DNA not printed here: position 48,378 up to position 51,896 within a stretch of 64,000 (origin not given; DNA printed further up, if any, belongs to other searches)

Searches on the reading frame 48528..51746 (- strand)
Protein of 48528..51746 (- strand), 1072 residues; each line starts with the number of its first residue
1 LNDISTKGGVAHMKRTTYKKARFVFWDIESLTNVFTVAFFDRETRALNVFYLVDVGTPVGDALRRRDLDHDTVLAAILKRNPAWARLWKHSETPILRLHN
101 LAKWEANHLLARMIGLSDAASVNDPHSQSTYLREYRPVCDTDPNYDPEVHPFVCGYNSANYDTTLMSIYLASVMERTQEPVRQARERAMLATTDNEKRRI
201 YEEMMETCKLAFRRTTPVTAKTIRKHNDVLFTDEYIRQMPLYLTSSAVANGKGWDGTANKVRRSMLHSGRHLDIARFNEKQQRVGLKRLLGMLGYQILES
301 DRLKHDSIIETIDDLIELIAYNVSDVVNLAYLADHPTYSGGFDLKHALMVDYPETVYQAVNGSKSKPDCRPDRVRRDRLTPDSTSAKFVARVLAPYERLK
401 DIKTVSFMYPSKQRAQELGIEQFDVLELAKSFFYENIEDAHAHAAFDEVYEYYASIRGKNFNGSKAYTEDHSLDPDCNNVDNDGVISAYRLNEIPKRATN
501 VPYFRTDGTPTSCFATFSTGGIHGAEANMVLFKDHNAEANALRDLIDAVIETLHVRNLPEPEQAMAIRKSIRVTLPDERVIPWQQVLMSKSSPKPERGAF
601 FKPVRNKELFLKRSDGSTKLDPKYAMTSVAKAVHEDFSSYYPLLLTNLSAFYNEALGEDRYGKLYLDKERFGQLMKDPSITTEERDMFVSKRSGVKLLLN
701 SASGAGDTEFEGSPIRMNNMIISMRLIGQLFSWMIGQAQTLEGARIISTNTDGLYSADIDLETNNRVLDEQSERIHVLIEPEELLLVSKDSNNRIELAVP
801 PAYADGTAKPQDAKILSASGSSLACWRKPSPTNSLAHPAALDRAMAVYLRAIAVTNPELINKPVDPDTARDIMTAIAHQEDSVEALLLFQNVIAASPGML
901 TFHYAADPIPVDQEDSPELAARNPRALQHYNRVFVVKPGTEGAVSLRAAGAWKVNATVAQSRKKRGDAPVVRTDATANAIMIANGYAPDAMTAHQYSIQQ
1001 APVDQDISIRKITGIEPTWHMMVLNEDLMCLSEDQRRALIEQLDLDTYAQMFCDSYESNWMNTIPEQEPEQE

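Call 10: search_protein_families(library=pfam, proteins=[window:48528-51746:-], max_evalue=0.01)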
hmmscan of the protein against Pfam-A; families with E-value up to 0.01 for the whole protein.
window:48528-51746:- (1072 aa): 0 families

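Call 22: search_protein_families(library=phrogs, proteins=[window:48528-51746:-], max_evalue=0.001)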
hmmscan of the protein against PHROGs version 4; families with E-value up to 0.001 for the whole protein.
window:48528-51746:- (1072 aa): 1 family
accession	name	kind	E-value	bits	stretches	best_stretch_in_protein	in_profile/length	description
phrog_1252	-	DNA, RNA and nucleotide metabolism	5.4e-18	65.9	1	629-756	348-462/663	DNA polymerase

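Call 79: search_protein_families(library=pfam, proteins=[window:48528-51746:-], max_evalue=0.01)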
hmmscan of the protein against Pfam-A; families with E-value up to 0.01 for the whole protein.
window:48528-51746:- (1072 aa): 0 families
